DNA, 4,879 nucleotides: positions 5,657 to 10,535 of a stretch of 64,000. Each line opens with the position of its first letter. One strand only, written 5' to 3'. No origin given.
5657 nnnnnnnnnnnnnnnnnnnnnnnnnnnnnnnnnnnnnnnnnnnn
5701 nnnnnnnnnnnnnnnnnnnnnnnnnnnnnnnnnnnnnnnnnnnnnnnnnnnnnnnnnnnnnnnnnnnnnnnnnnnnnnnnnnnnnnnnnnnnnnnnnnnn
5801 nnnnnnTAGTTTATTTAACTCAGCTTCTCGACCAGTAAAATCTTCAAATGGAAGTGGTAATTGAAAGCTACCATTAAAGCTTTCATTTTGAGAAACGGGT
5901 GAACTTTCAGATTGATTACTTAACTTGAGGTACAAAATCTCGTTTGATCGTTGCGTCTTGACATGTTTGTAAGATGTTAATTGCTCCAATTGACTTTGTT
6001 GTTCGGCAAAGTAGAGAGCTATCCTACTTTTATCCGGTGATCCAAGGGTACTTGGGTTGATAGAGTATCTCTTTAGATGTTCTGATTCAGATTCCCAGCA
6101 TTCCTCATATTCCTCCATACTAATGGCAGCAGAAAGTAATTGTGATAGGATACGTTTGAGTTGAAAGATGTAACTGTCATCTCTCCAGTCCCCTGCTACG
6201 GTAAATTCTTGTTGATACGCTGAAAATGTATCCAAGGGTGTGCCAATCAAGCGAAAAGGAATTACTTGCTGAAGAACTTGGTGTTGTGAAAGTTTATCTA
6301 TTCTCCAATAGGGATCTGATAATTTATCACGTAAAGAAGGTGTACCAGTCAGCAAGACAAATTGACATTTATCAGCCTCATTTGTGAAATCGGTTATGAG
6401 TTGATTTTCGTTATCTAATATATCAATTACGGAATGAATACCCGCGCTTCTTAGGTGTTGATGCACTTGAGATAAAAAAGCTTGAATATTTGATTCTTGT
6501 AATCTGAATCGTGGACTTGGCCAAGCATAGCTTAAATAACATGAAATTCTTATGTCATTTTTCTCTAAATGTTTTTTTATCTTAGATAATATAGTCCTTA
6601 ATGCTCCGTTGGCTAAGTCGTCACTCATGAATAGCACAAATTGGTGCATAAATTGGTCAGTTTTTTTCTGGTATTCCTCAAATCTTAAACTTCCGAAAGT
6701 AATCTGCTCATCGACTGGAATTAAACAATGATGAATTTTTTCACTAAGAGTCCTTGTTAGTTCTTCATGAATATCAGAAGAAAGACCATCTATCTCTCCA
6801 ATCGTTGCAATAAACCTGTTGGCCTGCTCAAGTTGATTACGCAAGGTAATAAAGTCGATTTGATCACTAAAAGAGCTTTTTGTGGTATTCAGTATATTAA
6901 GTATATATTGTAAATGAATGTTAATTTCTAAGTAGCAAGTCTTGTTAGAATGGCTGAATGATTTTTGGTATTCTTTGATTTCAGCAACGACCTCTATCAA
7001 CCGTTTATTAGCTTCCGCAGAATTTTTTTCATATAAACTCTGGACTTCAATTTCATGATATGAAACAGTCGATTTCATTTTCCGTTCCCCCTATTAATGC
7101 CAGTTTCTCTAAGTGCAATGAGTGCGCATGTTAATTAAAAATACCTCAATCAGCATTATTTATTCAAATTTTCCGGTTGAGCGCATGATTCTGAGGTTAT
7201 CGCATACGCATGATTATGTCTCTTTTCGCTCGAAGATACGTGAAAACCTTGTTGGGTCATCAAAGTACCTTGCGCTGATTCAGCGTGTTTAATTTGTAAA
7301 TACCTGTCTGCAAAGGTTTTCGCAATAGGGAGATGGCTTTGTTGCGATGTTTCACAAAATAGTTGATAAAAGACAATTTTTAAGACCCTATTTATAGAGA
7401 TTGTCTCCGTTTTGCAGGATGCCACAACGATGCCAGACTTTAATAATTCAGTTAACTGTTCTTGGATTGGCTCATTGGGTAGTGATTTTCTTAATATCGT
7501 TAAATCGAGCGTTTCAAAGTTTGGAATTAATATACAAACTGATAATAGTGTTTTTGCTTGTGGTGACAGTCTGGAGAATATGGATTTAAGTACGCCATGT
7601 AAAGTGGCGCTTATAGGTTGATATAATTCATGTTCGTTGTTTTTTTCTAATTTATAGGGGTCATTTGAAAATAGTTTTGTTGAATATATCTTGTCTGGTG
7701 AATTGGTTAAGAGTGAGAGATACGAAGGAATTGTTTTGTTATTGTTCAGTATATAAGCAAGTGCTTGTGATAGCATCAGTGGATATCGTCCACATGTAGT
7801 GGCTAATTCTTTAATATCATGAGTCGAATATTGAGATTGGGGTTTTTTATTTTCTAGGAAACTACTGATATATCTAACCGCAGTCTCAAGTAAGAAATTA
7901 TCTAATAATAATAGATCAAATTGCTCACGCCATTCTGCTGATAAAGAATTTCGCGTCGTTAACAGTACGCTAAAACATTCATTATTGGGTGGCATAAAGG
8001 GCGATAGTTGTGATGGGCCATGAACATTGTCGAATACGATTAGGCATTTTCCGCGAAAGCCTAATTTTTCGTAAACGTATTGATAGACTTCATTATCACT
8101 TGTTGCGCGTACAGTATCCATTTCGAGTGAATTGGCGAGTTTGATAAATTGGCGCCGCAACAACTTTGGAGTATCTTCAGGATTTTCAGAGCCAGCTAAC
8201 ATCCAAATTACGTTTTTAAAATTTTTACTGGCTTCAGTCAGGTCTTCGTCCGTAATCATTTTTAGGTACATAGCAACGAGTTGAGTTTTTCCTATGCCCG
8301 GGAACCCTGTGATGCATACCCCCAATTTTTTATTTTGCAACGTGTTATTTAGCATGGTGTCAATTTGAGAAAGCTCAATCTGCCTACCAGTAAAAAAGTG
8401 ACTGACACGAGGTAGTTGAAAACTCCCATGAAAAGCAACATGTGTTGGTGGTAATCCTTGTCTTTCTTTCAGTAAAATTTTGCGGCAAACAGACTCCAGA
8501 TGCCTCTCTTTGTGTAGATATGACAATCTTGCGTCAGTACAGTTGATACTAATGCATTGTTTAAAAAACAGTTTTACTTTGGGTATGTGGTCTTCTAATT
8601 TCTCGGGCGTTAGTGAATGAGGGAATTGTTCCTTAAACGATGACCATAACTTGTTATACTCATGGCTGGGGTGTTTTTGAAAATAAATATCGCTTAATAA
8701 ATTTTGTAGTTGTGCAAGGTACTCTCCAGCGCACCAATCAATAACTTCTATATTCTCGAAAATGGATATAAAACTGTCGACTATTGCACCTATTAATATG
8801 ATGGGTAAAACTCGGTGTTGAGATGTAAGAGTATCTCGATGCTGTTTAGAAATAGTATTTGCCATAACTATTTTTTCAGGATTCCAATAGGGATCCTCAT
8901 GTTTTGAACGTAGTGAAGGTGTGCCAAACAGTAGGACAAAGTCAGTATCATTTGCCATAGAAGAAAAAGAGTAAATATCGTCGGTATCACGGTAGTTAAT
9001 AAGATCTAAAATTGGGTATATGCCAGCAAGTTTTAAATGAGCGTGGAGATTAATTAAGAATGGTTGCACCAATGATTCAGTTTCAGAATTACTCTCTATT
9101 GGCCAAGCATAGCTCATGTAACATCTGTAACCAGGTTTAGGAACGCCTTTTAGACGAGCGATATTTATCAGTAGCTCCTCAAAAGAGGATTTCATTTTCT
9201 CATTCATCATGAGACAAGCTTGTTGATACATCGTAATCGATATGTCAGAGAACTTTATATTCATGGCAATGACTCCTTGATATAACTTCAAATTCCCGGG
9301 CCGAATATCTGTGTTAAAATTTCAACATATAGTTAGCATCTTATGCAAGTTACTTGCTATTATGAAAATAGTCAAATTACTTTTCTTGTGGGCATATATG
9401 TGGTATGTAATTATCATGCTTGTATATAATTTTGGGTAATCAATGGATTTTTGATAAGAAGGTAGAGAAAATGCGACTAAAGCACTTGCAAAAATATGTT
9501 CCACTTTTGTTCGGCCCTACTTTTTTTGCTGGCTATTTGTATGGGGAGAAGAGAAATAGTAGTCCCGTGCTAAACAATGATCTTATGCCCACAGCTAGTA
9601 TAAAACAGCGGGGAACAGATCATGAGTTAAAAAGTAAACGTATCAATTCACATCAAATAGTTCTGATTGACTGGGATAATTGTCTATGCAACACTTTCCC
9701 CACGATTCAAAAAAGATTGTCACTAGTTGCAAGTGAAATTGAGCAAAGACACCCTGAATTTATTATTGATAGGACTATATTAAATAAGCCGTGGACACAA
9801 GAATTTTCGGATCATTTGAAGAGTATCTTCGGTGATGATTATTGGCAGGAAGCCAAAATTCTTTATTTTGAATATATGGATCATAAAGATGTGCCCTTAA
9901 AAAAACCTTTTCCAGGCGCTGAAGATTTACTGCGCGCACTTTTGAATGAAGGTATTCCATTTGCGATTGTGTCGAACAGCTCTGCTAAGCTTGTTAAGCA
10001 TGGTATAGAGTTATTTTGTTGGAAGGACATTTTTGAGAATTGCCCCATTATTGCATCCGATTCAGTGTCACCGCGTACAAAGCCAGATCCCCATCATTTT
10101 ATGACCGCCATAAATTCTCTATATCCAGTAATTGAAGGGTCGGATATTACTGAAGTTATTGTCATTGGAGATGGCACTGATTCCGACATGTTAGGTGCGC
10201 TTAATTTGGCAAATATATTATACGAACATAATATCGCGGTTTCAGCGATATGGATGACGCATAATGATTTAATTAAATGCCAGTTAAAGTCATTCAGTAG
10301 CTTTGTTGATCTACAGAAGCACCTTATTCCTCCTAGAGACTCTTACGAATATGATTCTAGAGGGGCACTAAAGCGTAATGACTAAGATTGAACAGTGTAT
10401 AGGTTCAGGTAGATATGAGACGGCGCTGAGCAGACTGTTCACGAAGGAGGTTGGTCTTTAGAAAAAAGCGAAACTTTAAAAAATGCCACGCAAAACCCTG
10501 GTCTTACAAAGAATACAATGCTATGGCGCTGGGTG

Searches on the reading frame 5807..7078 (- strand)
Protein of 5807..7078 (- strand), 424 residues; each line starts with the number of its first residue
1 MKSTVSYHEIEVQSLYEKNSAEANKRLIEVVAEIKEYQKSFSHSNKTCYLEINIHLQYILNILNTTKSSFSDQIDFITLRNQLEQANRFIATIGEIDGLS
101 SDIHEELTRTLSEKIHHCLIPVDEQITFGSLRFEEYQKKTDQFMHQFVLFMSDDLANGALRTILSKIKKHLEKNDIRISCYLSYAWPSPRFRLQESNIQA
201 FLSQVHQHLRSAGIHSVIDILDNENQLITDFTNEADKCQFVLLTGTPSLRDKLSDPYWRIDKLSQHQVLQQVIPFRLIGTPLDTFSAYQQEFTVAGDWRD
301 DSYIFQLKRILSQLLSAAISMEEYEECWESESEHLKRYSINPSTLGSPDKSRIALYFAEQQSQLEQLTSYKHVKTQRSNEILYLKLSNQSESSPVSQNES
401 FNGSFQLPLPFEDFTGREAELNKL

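Call 30: search_protein_families(library=pfam, proteins=[window:5807-7078:-], max_evalue=10)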
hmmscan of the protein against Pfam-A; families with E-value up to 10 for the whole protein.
seq(424 aa): 4 families
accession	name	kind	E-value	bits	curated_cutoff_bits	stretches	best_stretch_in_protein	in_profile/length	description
PF14932.11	HAUS-augmin3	-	0.00097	19.1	29.4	1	22-170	66-214/260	HAUS augmin-like complex subunit 3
PF13676.11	TIR_2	-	0.019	15.9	28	1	199-252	10-65/122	TIR domain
PF25046.1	DUF7790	-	0.06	13.2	23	1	301-379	49-127/272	Domain of unknown function (DUF7790)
PF10137.14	CAP12-PCTIR_TIR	-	0.21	12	24.7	0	99-157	8-66/119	CAP12/Pycsar effector protein, TIR domain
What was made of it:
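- On STAND / NLR-like NTPase (NB-ARC clade): Pfam TIR_2 reaches only E=0.019, below the cut-off (call 30).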

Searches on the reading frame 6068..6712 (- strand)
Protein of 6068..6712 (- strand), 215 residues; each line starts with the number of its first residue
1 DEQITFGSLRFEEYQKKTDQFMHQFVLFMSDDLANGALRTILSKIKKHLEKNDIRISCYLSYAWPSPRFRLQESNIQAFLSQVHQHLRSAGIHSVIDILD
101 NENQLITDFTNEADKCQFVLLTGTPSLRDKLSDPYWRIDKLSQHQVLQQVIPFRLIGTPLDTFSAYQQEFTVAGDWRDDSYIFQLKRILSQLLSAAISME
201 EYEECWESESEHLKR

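Call 48: predict_structure(alignment_id=A2)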
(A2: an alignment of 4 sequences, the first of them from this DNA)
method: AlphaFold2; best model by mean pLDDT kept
length: 215 residues; sequences in the alignment: 4
mean_pLDDT: 77.4   pTM: 0.80
mean pLDDT of the five models: 77.4, 74.5, 74.3, 72.0, 71.2
residues with pLDDT >= 90: 61; 70-90: 94; 50-70: 44; < 50: 16
segments of 3 or more residues with pLDDT < 50: 2-6, 100-107
pLDDT, mean of each block of 10 residues (from residue 1): 51 78 88 93 96 91 78 82 94 78 50 82 74 53 66 67 61 77 91 91 90 74
secondary structure, 60 per line:
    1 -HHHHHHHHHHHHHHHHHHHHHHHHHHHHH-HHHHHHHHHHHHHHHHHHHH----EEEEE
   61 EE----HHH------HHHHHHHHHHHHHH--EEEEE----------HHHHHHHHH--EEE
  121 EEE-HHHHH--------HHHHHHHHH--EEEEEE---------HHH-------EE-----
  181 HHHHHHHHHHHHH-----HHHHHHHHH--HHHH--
elements in order: H2-30 H32-51 E56-62 H76-89 E92-96 H107-115 E118-123 H125-129 H138-146 E149-154 H181-193 H199-207 H210-213

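Call 52: fold_search(model_id=the predicted structure, library=pdb)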
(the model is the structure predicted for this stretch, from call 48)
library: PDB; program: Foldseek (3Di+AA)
matches with E <= 10: 1245; with E <= 0.001: 1
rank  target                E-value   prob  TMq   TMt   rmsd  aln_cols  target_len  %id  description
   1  4c6s                  8.5e-04  1.00  0.48  0.68   3.9       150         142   13  Crystal structure of the TIR domain from the Arabidopsis Thaliana disease resistance protein RRS1 (released 2014-05-28)
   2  7jlx_A                1.9e-03  1.00  0.34  0.42  14.6       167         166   11  Structure of the activated Roq1 resistosome directly recognizing the pathogen effector XopQ (TIR domains) (released 2020-12-02)
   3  4c6t_A                2.1e-03  1.00  0.48  0.70   3.9       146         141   13  Crystal structure of the RPS4 and RRS1 TIR domain heterodimer (released 2014-05-28)
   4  4c6t_C                2.5e-03  1.00  0.46  0.65   4.2       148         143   14  Crystal structure of the RPS4 and RRS1 TIR domain heterodimer (released 2014-05-28)
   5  4c6t_B                2.8e-03  0.99  0.33  0.41  10.6       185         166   12  Crystal structure of the RPS4 and RRS1 TIR domain heterodimer (released 2014-05-28)
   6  4c6t_D                3.0e-03  0.99  0.32  0.41  11.9       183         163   13  Crystal structure of the RPS4 and RRS1 TIR domain heterodimer (released 2014-05-28)
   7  4c6r_A                5.6e-03  1.00  0.33  0.42  13.3       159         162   11  Crystal structure of the TIR domain from the Arabidopsis Thaliana disease resistance protein RPS4 (released 2014-05-28)
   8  2i2w_A                1.2e-02  0.85  0.31  0.33   9.8       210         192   11  Crystal Structure of Escherichia Coli Phosphoheptose Isomerase (released 2007-08-21)
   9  5n8y_A                1.2e-02  0.84  0.28  0.15   9.2       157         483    9  KaiCBA circadian clock backbone model based on a Cryo-EM density (released 2017-03-29)
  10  7djt_A                1.3e-02  1.00  0.43  0.16   6.1       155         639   15  Human SARM1 inhibitory state bounded with inhibitor dHNN (released 2021-05-19)
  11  8jon_A                1.5e-02  0.44  0.21  0.12  10.2       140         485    8  Structure of a synthetic circadian clock protein KaiC mutant of cyanobacteria Synechococcus elongatus PCC 7942 (released 2024-06-12)
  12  4tld_E                1.6e-02  0.66  0.23  0.23  10.1       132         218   14  Crystal structure of N-terminal C1 domain of KaiC (released 2015-07-01)
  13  3sc3_B                2.0e-02  0.82  0.27  0.27   8.6       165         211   12  Crystal structure of a Putative DNA replication regulator Hda (Sama_1916) from SHEWANELLA AMAZONENSIS SB2B at 3.00 A r (released 2011-07-13)
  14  4jgi_A                2.2e-02  0.89  0.31  0.32   7.2       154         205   15  1.5 Angstrom crystal structure of a novel cobalamin-binding protein from Desulfitobacterium hafniense DCB-2 (released 2013-08-07)
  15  7s65_A                2.2e-02  0.66  0.24  0.14  10.1       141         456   11  Compressed conformation of nighttime state KaiC (released 2021-09-22)
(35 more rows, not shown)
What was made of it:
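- Checked: The N-terminal domain looks TIR-like rather than specifically SEFIR-like (calls 30, 52).
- Tried and rejected: The fold search points to TIR domains (calls 30, 52).
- On STAND / NLR-like NTPase (NB-ARC clade): The AF2 model (pLDDT 77) has its best PDB matches to the RRS1, RPS4, Roq1, SARM1 and BtTir TIR domains, with E=8.5e-4 and TM 0.68-0.70 normalised to the target (calls 48, 52).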

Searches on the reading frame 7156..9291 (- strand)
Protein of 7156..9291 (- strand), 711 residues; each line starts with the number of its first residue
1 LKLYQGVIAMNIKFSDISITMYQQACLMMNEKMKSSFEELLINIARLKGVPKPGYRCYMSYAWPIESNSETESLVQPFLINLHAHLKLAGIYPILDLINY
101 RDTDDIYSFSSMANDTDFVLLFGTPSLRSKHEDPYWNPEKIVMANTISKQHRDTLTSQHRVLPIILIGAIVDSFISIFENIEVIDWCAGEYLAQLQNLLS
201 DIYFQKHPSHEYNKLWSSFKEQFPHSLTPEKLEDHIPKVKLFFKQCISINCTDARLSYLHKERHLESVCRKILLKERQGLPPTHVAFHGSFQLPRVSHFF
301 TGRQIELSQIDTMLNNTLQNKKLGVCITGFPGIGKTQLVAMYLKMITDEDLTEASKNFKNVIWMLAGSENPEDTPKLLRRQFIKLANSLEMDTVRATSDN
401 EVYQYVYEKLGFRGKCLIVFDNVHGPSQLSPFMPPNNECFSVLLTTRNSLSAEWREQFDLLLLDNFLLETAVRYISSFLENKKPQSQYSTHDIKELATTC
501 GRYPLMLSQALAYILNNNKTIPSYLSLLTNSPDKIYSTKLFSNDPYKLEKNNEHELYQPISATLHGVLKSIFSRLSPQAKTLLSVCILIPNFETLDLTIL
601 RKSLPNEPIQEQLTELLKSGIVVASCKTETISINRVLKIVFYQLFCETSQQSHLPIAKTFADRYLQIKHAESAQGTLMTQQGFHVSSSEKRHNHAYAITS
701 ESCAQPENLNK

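Call 6: search_protein_families(library=pfam, proteins=[window:7156-9291:-], max_evalue=0.01)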
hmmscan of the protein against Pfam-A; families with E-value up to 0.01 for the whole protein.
window:7156-9291:- (711 aa): 3 families
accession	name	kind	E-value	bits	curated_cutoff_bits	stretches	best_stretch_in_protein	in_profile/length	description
PF00931.28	NB-ARC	-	1.2e-06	28.4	23.5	1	320-523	15-213/248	NB-ARC domain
PF13191.12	AAA_16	-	1e-05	26.6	32.6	1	300-424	2-142/167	AAA ATPase domain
PF13401.12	AAA_22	-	5.2e-05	24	27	1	325-425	8-95/130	AAA domain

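Call 31: search_protein_families(library=padloc, proteins=[P0017, window:7156-9291:-], max_evalue=0.001)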
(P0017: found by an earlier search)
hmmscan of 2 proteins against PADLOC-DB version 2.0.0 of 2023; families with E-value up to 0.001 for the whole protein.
P0017 (1843 aa): 3 families
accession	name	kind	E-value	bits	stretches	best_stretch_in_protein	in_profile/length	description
PDLC01169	TPR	-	6.8e-18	63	1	1242-1368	112-229/252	TPR repeats containing protein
PDLC04783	PDC-M72A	-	3.5e-08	31.1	0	1760-1828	303-371/392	-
PDLC01078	C3a156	-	0.00011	19.9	1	1039-1137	53-144/268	oxidoreductase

window:7156-9291:- (711 aa): 0 families

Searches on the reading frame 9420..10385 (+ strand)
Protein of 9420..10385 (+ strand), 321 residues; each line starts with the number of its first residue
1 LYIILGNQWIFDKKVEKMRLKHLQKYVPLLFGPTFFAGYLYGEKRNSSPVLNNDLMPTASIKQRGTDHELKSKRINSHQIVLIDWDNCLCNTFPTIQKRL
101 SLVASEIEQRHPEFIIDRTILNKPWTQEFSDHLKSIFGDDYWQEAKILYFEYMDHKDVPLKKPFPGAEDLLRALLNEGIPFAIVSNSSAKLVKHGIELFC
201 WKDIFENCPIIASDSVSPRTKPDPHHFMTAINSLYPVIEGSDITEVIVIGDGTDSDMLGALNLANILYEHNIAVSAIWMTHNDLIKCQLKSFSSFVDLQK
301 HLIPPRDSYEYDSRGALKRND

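Call 22: search_protein_families(library=ncbifam, proteins=[window:9420-10385:+], max_evalue=0.00001)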
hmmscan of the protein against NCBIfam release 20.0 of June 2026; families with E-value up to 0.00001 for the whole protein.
window:9420-10385:+ (321 aa): 6 families
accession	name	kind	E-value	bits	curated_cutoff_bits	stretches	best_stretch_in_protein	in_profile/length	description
NF009695.0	PRK13222.1-2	equivalog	1.9e-09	37.4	225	1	76-258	4-181/226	phosphoglycolate phosphatase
TIGR01449.2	PGP_bact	equivalog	4.7e-09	36.1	180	1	143-251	66-166/213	phosphoglycolate phosphatase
NF009804.0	PRK13288.1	equivalog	3.9e-07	29.7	218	1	81-258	6-169/215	pyrophosphatase PpaX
NF006976.0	PRK09449.1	equivalog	9.4e-07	28.6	183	1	160-263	93-188/225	pyrimidine 5'-nucleotidase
TIGR02253.1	CTE7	subfamily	9.5e-07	28.8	169.75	1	81-263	5-187/221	TIGR02253 family HAD-type hydrolase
TIGR01460.1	HAD-SF-IIA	subfamily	1.8e-06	27.9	100.15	0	161-191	13-43/246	HAD-IIA family hydrolase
